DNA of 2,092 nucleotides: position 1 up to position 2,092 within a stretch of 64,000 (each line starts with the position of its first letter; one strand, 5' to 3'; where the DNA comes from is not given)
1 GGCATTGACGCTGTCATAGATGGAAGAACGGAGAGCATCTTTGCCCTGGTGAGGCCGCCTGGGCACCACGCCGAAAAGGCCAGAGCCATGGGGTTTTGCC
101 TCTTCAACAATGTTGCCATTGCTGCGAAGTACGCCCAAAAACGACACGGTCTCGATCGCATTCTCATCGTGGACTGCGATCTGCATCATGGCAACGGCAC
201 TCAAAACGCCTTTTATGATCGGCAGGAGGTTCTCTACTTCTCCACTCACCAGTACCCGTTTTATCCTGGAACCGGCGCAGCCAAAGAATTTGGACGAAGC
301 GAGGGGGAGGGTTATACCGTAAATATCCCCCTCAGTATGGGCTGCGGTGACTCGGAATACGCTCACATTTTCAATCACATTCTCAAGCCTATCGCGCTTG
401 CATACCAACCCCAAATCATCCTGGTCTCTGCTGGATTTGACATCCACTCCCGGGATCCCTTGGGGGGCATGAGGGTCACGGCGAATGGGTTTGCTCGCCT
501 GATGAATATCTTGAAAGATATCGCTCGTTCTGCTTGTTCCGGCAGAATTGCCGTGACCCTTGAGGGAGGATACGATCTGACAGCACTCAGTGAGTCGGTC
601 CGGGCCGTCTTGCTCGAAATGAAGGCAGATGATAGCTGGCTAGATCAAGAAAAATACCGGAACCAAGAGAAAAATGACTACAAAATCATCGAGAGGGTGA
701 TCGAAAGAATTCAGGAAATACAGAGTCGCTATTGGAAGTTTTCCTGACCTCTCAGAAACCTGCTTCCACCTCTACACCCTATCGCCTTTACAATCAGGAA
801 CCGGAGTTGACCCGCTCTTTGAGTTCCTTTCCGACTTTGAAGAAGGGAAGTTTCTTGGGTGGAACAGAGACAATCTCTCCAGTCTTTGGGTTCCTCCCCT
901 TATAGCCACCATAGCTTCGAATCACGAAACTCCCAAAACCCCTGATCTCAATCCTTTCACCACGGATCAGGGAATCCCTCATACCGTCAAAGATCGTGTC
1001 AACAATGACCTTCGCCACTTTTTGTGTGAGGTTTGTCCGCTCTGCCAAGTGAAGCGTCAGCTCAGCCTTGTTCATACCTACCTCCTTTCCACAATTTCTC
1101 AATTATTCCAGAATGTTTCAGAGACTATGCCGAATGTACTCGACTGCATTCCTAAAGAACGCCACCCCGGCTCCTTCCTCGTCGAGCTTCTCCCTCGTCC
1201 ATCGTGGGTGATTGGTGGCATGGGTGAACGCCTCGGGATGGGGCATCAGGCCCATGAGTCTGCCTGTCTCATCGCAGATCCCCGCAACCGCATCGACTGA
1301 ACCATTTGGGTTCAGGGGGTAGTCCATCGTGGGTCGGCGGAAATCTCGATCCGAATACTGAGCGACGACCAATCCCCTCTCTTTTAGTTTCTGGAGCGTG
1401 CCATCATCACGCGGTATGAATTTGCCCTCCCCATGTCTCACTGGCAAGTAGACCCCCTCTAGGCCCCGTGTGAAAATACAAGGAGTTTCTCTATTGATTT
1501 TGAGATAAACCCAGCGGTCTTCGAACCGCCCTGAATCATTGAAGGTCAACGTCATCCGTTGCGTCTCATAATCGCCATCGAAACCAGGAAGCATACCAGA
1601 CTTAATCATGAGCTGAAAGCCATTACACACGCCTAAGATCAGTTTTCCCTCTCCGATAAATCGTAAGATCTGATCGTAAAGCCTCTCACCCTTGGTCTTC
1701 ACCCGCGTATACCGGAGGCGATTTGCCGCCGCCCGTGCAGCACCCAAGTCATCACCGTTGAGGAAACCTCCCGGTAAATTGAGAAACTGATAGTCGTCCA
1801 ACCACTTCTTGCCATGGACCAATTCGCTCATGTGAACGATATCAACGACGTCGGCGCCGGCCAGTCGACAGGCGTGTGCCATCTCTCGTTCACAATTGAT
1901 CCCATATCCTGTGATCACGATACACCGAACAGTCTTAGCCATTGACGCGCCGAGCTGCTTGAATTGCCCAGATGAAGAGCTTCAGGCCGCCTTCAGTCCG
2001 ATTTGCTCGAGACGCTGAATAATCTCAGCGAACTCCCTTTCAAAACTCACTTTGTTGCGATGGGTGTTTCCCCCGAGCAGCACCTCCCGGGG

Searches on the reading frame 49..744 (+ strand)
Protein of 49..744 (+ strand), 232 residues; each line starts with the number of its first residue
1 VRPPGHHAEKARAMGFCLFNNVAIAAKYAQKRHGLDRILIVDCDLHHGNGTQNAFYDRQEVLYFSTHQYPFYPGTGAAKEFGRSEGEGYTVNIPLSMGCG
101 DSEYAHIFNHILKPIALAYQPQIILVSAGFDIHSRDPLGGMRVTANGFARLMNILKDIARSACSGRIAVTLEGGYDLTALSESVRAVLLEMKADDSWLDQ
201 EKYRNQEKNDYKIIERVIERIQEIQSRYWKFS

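Call 53: search_protein_families(library=pfam, proteins=[window:49-744:+], max_evalue=0.00001)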
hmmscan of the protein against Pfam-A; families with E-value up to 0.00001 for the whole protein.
window:49-744:+ (232 aa): 1 family
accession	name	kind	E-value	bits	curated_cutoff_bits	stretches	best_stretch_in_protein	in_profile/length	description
PF00850.24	Hist_deacetyl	-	4.5e-79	266.3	27.9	1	2-189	108-296/298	Histone deacetylase domain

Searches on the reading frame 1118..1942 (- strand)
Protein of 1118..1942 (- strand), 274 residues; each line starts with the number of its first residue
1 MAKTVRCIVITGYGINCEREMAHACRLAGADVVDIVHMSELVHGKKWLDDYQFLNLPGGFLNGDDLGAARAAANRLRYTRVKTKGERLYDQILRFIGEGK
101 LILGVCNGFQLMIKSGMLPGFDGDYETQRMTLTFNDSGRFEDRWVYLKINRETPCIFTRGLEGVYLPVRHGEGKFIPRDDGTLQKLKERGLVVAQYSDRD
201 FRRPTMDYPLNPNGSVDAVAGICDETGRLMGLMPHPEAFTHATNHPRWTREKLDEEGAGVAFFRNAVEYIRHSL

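Call 53: search_protein_families(library=pfam, proteins=[window:1121-1942:-], max_evalue=0.00001)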
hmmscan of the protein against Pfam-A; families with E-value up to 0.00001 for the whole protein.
window:1121-1942:- (274 aa): 1 family
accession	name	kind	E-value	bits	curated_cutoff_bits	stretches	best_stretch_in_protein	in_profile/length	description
PF13507.12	GATase_5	-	6.6e-93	311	27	1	5-270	2-260/260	CobB/CobQ-like glutamine amidotransferase domain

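Call 61: find_encoding_contigs(protein=window:1118-1942:-, flank=10000, max_places=3)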
Protein window:1118-1942:- (274 aa): no gene with exactly this product is on record in the collection.
